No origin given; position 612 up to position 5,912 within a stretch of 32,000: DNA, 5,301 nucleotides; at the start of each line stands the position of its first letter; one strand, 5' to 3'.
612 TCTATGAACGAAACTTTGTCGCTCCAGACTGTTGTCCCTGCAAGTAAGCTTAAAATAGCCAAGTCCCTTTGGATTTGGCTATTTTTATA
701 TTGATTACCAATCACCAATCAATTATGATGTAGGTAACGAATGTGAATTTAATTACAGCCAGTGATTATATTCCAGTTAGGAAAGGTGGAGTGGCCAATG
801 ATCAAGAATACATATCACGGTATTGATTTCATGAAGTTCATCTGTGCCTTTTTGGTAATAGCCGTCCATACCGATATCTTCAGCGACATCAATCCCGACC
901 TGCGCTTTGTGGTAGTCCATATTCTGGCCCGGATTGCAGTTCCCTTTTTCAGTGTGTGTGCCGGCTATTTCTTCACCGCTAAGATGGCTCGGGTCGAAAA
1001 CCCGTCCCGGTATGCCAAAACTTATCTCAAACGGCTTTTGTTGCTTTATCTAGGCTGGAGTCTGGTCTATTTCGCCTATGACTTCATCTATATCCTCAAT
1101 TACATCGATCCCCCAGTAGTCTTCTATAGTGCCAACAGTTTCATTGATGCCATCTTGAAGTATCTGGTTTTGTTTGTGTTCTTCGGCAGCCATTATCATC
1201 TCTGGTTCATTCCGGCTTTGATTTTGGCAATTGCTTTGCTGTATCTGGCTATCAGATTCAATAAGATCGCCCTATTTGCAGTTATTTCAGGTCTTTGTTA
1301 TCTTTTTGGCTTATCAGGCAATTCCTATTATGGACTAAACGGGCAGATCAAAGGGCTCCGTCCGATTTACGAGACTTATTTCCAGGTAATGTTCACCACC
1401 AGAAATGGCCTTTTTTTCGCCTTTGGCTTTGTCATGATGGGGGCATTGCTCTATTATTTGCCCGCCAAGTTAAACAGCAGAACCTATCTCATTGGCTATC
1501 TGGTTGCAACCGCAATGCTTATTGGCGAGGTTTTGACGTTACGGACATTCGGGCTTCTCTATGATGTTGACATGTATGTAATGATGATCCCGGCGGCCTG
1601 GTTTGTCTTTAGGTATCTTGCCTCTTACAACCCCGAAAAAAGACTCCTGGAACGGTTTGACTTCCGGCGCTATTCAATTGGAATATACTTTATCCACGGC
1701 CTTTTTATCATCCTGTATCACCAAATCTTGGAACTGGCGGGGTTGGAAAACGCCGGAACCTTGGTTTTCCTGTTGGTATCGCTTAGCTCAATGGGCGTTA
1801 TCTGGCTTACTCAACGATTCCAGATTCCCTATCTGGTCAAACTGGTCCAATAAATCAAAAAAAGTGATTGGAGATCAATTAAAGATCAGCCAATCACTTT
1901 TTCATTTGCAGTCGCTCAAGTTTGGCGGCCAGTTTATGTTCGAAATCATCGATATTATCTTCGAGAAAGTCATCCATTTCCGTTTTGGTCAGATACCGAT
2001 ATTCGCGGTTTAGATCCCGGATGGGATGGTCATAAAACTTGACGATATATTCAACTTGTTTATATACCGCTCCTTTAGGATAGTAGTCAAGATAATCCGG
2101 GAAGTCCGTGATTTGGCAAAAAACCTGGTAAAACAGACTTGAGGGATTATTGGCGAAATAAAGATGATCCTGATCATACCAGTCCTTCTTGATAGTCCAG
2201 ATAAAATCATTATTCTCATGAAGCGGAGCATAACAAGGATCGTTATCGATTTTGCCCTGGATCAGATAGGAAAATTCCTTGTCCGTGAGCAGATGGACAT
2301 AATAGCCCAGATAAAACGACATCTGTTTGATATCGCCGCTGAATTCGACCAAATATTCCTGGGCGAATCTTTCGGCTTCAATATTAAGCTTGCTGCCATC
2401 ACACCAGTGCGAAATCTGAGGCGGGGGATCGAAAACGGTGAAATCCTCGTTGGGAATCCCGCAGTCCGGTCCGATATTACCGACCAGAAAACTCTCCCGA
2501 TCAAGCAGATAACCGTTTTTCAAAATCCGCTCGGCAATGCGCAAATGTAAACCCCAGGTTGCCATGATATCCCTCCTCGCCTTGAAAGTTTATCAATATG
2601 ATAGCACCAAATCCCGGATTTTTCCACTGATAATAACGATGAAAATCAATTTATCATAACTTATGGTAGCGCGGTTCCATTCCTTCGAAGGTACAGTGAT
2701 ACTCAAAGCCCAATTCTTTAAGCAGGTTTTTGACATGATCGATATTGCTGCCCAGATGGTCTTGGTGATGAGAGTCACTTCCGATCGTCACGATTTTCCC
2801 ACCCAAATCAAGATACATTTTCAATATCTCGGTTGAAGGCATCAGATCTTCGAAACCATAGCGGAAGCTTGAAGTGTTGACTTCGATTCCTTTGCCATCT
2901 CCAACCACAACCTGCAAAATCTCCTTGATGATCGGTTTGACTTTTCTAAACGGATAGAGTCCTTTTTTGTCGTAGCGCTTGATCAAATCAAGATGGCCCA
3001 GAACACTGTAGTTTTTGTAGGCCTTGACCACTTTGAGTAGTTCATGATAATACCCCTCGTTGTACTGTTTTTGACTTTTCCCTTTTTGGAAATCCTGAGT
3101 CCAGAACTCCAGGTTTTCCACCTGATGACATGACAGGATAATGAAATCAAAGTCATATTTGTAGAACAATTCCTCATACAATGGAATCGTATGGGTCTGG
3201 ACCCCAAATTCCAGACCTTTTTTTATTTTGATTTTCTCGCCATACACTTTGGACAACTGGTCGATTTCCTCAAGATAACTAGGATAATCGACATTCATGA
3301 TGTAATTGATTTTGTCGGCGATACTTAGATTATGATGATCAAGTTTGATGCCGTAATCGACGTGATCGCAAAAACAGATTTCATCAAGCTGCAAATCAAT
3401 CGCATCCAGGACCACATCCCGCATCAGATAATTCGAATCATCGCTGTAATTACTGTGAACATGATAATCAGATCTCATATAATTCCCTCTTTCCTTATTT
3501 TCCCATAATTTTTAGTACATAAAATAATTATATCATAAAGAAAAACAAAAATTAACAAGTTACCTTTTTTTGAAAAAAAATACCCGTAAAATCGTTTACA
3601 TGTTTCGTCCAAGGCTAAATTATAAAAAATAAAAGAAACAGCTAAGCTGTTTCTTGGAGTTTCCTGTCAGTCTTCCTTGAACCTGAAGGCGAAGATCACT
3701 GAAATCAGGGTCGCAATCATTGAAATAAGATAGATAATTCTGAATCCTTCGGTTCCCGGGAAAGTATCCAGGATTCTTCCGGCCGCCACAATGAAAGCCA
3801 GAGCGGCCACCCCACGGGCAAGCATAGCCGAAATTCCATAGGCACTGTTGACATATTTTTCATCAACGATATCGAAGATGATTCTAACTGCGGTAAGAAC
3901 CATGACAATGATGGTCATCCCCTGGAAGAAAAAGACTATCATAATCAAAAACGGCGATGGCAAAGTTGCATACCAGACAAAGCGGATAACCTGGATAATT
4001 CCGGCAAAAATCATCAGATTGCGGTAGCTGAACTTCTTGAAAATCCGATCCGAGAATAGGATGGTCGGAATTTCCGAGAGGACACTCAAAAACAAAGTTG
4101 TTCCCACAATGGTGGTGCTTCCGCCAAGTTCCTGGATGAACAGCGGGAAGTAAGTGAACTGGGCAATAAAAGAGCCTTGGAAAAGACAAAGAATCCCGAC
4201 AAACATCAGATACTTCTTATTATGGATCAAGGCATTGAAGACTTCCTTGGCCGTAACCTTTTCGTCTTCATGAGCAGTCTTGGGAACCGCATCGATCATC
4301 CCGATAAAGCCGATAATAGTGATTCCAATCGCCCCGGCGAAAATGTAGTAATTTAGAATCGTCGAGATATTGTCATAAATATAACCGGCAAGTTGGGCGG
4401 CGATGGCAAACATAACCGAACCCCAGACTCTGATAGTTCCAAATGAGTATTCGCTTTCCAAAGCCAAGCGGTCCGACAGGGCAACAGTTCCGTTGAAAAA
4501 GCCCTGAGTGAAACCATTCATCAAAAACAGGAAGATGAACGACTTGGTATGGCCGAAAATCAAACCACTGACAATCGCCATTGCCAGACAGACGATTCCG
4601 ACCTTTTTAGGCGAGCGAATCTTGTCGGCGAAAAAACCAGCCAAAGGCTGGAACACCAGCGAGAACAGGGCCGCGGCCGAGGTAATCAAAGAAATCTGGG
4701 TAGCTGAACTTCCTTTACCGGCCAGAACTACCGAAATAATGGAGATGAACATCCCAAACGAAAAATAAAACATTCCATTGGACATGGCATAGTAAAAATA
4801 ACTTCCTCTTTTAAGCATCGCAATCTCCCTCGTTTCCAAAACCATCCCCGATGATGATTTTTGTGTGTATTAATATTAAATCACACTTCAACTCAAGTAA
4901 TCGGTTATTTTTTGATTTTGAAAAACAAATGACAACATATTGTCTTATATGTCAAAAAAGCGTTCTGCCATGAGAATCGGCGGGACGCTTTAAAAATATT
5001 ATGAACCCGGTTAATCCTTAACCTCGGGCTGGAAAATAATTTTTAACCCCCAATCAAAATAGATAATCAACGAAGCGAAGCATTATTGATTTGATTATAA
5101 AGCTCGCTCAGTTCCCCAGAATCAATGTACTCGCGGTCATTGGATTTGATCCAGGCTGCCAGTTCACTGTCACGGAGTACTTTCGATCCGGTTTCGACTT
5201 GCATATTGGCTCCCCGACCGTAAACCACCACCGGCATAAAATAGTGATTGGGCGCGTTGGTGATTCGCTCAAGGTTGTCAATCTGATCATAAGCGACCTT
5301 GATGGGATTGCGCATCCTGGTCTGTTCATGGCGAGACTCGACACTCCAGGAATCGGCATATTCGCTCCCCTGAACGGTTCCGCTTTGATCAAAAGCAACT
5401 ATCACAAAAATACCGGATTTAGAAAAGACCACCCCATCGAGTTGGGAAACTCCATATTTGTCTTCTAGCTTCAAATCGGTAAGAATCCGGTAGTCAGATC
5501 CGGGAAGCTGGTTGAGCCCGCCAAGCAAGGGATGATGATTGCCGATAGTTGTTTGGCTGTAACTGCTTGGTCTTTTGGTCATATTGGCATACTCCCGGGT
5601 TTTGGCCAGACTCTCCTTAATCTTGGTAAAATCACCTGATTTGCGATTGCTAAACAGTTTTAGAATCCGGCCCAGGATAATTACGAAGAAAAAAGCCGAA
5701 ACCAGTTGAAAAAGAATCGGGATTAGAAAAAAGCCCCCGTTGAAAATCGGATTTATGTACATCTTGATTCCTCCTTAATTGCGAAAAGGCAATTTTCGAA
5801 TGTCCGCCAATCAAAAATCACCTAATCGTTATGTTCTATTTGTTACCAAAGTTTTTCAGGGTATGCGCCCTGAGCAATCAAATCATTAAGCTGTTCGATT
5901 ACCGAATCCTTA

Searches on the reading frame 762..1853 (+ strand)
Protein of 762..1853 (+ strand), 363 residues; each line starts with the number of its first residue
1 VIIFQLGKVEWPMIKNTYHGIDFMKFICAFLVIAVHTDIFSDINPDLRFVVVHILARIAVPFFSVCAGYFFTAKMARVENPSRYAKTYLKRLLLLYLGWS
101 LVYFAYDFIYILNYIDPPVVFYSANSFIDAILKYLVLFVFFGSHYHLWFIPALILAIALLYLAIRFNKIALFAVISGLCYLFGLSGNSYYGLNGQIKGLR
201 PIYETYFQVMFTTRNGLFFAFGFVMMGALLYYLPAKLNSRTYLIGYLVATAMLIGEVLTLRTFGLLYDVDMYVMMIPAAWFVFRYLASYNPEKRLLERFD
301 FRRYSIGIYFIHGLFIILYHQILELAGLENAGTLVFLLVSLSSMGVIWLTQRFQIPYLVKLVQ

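Call 21: search_protein_families(library=pfam, proteins=[window:762-1853:+], max_evalue=0.00001)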
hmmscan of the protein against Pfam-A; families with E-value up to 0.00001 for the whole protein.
window:762-1853:+ (363 aa): 1 family
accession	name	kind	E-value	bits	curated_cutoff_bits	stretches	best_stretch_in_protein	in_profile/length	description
PF01757.29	Acyl_transf_3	-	3.6e-28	99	31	1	19-350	2-324/326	Acyltransferase domain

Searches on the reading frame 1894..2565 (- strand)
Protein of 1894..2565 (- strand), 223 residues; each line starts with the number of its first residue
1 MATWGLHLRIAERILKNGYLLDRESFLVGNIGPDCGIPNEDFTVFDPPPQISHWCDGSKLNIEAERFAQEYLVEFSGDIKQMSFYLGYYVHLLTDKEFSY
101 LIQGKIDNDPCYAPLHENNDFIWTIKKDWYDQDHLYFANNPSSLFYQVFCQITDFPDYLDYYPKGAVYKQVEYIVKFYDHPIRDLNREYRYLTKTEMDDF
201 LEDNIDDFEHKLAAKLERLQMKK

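Call 21: search_protein_families(library=pfam, proteins=[window:1894-2565:-], max_evalue=0.00001)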
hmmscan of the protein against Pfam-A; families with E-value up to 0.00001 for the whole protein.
window:1894-2565:- (223 aa): 1 family
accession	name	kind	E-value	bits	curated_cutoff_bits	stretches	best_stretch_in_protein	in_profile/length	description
PF00882.24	Zn_dep_PLPC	-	4.5e-08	33.6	26.8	1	7-95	2-93/167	Zinc dependent phospholipase C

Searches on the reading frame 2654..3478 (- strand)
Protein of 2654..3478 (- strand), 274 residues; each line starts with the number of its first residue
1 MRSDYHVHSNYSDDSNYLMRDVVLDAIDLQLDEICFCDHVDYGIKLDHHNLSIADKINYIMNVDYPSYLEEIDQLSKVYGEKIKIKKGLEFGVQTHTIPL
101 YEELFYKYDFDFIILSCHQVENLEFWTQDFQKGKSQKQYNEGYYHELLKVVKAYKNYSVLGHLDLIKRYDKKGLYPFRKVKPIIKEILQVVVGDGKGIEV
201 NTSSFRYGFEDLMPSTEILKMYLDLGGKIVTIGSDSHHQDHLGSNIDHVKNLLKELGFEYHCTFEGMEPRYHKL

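Call 21: search_protein_families(library=pfam, proteins=[window:2654-3478:-], max_evalue=0.00001)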
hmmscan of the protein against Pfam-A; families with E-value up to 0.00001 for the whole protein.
window:2654-3478:- (274 aa): 1 family
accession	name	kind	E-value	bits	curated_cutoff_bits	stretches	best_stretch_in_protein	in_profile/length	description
PF02811.25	PHP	-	2.1e-27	96.9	26.4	1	4-203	1-164/164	PHP domain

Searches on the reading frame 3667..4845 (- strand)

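Call 21: search_protein_families(library=pfam, proteins=[window:3667-4845:-], max_evalue=0.00001)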
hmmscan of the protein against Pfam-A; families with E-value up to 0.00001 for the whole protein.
window:3667-4845:- (392 aa): 4 families
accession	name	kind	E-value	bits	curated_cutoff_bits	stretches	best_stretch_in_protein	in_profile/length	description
PF12832.13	MFS_1_like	-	4.1e-32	112.1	25.2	1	26-359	11-362/373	MFS_1 like family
PF07690.21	MFS_1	-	1.6e-26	93.5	33.4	1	22-348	4-344/347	Major Facilitator Superfamily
PF01306.25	LacY_symp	-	1.9e-14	53.8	24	1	10-385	3-399/413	LacY proton/sugar symporter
PF03825.22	Nuc_H_symport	-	7.7e-12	45.3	25.9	1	27-391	15-397/400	Nucleoside H+ symporter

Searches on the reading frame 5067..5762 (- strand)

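Call 21: search_protein_families(library=pfam, proteins=[window:5067-5762:-], max_evalue=0.00001)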
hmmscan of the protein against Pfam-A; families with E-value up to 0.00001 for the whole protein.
window:5067-5762:- (231 aa): 1 family
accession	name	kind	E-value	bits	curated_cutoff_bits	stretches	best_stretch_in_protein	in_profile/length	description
PF08378.17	NERD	-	1.2e-11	45.5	22.1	1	83-181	13-110/111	Nuclease-related domain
